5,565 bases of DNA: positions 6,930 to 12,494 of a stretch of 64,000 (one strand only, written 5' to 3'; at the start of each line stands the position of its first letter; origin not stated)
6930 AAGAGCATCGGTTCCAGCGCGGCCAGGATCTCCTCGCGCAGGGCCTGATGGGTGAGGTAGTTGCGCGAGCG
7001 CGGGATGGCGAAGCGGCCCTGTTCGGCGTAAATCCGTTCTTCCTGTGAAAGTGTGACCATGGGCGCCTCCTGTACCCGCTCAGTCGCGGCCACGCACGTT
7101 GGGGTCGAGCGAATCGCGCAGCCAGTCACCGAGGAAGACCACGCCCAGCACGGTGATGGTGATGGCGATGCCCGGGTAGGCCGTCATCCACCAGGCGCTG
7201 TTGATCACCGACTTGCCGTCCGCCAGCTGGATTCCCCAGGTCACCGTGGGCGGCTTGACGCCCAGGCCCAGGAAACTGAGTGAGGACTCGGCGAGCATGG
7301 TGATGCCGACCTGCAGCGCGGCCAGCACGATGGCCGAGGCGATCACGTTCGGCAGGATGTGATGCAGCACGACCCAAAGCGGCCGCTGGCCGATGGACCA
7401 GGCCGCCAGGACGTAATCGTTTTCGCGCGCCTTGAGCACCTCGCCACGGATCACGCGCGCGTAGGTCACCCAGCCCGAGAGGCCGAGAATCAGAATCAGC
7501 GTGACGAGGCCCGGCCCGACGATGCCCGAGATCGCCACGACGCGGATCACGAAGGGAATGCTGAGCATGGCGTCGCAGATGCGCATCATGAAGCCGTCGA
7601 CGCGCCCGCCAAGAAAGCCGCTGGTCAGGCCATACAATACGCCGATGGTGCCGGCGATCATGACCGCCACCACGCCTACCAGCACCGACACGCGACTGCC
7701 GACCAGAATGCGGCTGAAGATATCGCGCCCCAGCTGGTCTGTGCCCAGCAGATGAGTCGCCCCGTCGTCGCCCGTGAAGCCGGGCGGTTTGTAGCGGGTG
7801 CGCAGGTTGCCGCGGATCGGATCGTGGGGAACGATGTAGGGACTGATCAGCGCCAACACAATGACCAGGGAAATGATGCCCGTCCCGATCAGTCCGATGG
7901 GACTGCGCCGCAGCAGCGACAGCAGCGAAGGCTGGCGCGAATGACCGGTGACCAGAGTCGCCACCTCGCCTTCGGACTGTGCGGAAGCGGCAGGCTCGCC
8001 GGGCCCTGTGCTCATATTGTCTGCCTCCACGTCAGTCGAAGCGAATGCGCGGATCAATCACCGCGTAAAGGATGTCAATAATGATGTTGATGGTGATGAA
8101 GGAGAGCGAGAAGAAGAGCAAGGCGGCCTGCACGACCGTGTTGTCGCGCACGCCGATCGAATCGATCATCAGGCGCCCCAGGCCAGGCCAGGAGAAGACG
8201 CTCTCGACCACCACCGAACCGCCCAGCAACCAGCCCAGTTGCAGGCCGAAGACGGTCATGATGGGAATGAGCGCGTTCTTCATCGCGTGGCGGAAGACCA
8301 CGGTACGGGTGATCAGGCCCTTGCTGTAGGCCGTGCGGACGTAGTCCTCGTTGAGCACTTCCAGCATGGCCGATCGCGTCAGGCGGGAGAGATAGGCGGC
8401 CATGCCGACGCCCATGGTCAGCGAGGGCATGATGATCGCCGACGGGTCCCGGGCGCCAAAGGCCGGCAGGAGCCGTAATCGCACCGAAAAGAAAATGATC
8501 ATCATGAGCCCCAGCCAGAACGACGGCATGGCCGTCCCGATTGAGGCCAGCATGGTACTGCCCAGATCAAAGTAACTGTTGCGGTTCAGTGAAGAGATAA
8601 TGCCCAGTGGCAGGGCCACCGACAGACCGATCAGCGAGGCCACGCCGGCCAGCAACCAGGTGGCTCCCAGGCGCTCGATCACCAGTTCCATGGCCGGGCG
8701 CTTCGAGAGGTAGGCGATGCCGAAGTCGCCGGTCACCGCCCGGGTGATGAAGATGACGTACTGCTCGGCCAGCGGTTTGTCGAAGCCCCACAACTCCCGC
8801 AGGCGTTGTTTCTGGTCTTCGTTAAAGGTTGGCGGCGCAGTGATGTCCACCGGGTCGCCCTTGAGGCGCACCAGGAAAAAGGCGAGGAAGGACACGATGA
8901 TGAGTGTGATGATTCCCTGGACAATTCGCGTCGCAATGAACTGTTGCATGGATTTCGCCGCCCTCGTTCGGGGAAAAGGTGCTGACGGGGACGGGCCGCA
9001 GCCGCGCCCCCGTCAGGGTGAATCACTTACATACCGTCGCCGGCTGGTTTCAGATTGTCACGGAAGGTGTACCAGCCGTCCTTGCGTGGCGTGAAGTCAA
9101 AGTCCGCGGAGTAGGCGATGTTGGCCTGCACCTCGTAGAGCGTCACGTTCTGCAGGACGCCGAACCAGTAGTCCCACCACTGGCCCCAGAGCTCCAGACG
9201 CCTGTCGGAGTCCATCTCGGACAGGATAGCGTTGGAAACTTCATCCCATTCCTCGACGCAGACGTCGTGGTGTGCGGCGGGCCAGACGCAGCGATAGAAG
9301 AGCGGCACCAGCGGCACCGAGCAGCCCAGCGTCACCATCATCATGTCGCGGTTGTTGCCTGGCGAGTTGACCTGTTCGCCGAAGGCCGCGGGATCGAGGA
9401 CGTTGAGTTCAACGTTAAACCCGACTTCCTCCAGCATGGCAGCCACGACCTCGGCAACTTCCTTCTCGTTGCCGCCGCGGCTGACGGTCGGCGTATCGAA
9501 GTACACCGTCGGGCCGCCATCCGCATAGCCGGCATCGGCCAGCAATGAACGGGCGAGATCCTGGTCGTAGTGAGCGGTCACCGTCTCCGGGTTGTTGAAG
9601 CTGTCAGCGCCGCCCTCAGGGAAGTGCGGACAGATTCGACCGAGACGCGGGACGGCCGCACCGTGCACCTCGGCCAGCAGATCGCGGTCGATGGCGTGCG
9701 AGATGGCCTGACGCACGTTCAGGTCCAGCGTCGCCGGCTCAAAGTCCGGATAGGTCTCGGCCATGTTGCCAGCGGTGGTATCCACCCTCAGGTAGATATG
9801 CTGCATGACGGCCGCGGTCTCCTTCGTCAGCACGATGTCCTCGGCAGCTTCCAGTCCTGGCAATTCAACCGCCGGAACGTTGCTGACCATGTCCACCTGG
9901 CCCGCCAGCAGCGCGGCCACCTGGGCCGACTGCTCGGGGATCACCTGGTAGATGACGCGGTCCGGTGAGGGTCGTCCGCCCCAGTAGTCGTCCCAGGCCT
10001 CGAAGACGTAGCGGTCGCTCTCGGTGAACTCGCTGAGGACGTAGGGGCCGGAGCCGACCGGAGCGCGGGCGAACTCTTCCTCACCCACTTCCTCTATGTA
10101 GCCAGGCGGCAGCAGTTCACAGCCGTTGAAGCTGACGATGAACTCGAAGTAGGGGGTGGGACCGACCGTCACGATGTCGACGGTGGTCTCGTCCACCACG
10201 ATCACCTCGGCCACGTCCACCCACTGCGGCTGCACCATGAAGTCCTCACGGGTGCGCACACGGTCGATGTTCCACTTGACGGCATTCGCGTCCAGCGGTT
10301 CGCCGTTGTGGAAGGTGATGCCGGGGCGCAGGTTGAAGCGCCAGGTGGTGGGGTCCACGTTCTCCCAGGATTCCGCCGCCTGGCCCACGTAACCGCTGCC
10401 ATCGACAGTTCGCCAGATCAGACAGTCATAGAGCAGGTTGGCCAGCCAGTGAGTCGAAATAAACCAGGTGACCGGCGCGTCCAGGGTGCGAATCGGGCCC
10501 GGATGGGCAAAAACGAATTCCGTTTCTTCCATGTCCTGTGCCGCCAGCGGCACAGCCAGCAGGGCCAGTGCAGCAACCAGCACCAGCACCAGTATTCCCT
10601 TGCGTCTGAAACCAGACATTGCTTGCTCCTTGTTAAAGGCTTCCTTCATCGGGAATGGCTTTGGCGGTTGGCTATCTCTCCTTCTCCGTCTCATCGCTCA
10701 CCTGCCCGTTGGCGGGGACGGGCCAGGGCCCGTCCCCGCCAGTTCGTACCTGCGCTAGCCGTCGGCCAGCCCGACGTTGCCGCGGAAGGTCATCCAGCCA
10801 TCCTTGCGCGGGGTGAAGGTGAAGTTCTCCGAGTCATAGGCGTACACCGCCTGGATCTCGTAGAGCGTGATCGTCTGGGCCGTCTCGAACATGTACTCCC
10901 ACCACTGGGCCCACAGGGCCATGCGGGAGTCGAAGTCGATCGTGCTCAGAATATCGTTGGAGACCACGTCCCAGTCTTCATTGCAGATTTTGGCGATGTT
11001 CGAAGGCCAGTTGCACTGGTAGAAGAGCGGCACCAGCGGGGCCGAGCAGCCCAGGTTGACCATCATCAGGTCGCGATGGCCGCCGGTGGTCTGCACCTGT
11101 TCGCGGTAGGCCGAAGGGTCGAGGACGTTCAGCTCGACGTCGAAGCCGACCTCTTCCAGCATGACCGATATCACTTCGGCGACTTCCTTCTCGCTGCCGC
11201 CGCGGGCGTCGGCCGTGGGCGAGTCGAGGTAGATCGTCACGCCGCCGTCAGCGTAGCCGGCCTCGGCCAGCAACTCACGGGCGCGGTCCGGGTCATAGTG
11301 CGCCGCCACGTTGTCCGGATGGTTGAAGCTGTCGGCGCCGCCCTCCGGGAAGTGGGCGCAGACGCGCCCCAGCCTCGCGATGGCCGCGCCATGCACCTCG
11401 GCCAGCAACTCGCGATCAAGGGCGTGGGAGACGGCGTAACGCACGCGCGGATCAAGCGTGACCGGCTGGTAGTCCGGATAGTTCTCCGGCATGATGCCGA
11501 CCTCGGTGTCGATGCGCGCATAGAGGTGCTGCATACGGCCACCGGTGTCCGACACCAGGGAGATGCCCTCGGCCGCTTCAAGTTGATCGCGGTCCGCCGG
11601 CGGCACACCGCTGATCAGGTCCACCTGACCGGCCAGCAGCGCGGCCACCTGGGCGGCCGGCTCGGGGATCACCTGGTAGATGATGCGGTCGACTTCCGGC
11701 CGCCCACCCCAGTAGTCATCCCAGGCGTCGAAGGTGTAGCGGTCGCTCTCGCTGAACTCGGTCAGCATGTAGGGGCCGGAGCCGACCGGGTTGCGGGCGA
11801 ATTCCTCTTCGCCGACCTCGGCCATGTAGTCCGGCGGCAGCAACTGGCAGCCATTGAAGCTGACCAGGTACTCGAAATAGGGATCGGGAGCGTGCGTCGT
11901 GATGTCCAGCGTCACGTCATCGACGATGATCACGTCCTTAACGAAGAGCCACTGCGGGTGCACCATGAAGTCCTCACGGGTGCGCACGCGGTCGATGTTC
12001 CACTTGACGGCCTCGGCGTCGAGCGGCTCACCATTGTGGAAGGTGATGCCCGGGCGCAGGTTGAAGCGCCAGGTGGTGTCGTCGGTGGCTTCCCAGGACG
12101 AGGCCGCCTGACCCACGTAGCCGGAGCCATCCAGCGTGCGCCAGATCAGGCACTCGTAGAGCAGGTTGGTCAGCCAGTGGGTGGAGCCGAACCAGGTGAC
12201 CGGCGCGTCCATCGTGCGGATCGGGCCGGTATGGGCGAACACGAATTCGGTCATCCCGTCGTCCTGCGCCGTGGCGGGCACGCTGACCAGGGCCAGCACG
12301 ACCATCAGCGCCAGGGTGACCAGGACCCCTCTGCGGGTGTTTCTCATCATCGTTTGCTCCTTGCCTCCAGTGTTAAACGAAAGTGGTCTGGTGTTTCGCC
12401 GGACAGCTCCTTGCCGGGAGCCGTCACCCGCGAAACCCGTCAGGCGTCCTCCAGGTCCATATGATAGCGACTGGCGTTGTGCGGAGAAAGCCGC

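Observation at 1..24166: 24-kb, 18-gene unidirectional cluster coupling peptide import to S9, M24 and AstE-like hydrolases, Ldh_2, three PLP enzymes and four PrpD-like proteins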

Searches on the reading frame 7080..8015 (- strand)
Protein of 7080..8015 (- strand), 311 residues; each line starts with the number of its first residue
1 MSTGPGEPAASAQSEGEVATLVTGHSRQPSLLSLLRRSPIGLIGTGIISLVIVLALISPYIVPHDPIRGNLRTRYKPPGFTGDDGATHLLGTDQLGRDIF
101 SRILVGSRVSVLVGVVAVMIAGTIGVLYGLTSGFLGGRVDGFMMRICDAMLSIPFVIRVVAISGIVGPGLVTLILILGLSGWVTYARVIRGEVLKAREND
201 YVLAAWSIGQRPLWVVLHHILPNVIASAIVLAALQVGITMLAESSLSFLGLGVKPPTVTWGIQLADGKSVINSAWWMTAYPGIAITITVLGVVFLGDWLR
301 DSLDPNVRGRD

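Call 6: search_protein_families(library=pfam, proteins=[window:7080-8015:-])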
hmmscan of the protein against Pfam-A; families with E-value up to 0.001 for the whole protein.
window:7080-8015:- (311 aa): 2 families
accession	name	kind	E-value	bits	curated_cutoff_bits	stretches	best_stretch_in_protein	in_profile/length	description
PF00528.27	BPD_transp_1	-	2.8e-24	86.3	26.4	1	125-308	1-183/184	Binding-protein-dependent transport system inner membrane component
PF12911.12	OppC_N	-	1.3e-06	28.6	23.9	1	35-78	10-53/53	N-terminal TM domain of oligopeptide transport permease C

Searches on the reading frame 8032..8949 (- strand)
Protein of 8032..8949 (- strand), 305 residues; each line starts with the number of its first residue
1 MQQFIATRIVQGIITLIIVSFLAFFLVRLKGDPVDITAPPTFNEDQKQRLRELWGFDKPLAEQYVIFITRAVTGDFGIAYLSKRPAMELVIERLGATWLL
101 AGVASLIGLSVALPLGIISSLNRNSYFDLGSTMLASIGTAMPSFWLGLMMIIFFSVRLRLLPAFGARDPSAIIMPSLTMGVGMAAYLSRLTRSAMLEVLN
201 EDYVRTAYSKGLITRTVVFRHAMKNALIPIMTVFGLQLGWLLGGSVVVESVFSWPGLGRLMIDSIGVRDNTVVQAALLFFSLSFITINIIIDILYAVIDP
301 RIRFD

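Call 6: search_protein_families(library=pfam, proteins=[window:8032-8949:-])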
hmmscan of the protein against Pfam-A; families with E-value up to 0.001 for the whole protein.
window:8032-8949:- (305 aa): 2 families
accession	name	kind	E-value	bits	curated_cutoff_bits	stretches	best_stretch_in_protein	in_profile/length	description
PF00528.27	BPD_transp_1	-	1.4e-38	133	26.4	1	112-303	1-183/184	Binding-protein-dependent transport system inner membrane component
PF19300.4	BPD_transp_1_N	-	8.4e-08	32.8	23.8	1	1-75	1-76/114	Binding-prot-dependent transport system membrane comp, N-term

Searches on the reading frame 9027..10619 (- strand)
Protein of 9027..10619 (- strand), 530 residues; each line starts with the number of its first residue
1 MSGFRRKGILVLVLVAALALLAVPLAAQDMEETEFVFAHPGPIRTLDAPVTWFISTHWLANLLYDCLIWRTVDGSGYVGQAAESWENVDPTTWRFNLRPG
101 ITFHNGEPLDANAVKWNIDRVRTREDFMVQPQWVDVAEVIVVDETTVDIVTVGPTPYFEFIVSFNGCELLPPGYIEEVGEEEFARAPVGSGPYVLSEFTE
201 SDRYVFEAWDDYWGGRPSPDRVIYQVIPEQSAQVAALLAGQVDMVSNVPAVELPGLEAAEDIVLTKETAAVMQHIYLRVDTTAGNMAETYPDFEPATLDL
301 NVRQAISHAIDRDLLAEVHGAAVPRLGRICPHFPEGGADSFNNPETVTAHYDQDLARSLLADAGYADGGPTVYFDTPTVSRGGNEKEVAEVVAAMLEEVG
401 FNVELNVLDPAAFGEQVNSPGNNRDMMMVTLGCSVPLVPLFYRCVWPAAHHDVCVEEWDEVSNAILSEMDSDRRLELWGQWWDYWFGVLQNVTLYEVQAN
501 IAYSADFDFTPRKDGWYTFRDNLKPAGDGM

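Call 6: search_protein_families(library=pfam, proteins=[window:9027-10619:-])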
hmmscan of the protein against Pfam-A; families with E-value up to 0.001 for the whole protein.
window:9027-10619:- (530 aa): 1 family
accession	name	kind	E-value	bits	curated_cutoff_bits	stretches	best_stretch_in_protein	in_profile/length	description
PF00496.27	SBP_bac_5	-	1e-71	242.5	32.4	1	77-430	2-343/368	Bacterial extracellular solute-binding proteins, family 5 Middle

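Call 9: search_protein_families(library=ncbifam, proteins=[window:9027-10619:-], max_evalue=0.00001)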
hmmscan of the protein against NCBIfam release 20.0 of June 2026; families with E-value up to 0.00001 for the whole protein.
window:9027-10619:- (530 aa): 10 families
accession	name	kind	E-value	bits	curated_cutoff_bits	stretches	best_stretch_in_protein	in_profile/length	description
NF045468.1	Opp5A_nikA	equivalog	1.1e-31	109.9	600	1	82-367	62-320/488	nickel ABC transporter substrate-binding protein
NF045467.1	Opp4A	equivalog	2.3e-28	98.8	650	1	182-419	202-447/556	oligopeptide ABC transporter substrate-binding protein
TIGR02294.1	nickel_nikA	equivalog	5.4e-27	94.5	393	1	54-413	26-384/501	nickel ABC transporter substrate-binding protein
TIGR04028.1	SBP_KPN_01854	hypoth_equivalog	6.2e-27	94.3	468.5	1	38-412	5-386/509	TIGR04028 family ABC transporter substrate-binding protein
NF011942.0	PRK15413.1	equivalog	1.1e-23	83.7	594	1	83-448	77-431/512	glutathione ABC transporter substrate-binding protein GsiB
NF047575.1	opine_bind_CntA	exception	1.2e-21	76.9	800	1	60-317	62-316/535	staphylopine-dependent metal ABC transporter substrate-binding lipoprotein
NF010149.0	PRK13626.1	equivalog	2.9e-17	62.5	476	1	80-239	167-316/552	HTH-type transcriptional regulator SgrR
NF011684.0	PRK15104.1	equivalog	5e-17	61.8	947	1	15-372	20-386/543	oligopeptide ABC transporter substrate-binding protein OppA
NF011689.0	PRK15109.1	equivalog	1.8e-14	53.3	560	1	23-408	24-416/547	ABC transporter substrate-binding protein SapA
NF043070.1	DppA_dipep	equivalog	4e-13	48.7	1005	1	142-428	158-431/535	dipeptide ABC transporter periplasmic-binding protein DppA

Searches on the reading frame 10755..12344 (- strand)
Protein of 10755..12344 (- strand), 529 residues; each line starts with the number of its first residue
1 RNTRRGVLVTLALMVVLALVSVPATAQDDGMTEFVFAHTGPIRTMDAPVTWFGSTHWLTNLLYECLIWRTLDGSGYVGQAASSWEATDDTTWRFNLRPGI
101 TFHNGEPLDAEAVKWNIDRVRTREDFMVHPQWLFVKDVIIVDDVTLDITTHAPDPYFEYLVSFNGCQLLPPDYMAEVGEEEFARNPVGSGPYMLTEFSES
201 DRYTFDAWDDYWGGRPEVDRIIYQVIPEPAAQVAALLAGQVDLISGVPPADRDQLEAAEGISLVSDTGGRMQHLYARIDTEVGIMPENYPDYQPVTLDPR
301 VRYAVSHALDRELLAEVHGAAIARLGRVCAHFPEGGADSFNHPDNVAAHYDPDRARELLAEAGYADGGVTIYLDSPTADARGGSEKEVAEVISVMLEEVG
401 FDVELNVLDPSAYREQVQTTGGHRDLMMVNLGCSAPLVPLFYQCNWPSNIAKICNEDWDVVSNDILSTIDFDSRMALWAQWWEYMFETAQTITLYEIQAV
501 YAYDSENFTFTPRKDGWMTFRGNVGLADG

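Call 6: search_protein_families(library=pfam, proteins=[window:10755-12344:-])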
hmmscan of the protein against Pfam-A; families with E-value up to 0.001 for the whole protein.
window:10755-12344:- (529 aa): 1 family
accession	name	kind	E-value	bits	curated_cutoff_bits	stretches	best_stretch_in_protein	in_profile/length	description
PF00496.27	SBP_bac_5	-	2.3e-72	244.6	32.4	1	77-431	3-346/368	Bacterial extracellular solute-binding proteins, family 5 Middle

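Call 35: search_solved_structures(query=window:10755-12344:-, max_evalue=1e-10)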
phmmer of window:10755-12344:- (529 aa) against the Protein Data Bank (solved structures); distinct sequences matched with E-value up to 1e-10: 52.
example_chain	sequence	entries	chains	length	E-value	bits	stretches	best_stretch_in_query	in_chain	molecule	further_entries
5u4o_A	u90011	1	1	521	3.4e-31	112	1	59-414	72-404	ABC transporter substrate-binding protein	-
4zec_A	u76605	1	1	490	1.4e-30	110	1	77-372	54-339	ABC transporter, substrate binding protein (Agrocinopines A and B)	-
8cke_A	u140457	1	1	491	1.4e-30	110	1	77-372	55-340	ABC transporter substrate-binding protein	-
4ra1_A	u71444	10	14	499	1.4e-30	109.9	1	77-413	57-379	ABC transporter, substrate binding protein (Agrocinopines A and B) | ABC transporter substrate-binding protein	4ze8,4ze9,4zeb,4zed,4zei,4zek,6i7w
8c6r_A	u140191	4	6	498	3.3e-29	105.5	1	77-370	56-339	Agrocinopine utilization periplasmic binding protein AccA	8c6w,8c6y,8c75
8caw_A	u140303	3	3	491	3.4e-29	105.4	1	77-370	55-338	Agrocinopine utilization periplasmic binding protein AccA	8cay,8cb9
8c6u_A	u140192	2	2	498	3.8e-29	105.3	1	77-370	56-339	Agrocinopine utilization periplasmic binding protein AccA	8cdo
8ch1_A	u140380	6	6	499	4.5e-29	105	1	75-370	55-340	Agrocinopine utilization periplasmic binding protein AccA | AccA | ABC transporter substrate binding protein (Agrocinopine)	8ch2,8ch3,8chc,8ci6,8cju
4oer_A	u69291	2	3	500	8.3e-27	97.5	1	56-439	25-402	NikA protein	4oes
4wed_A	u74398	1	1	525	4.2e-26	95.2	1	60-412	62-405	ABC transporter, periplasmic solute-binding protein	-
5isu_A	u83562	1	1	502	4.3e-26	95.2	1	59-504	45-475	Lmo0135 protein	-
3t66_A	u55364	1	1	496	3.4e-25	92.2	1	80-505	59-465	Nickel ABC transporter (Nickel-binding protein)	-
6tfq_A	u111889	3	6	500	7.9e-25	91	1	43-418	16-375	ABC transporter substrate-binding protein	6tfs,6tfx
8z1z_F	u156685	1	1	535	5.8e-24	88.2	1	17-492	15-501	Dipeptide-binding protein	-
5za4_A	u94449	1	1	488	6.2e-24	88.1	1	41-365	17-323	Putative ABC transporter periplasmic binding protein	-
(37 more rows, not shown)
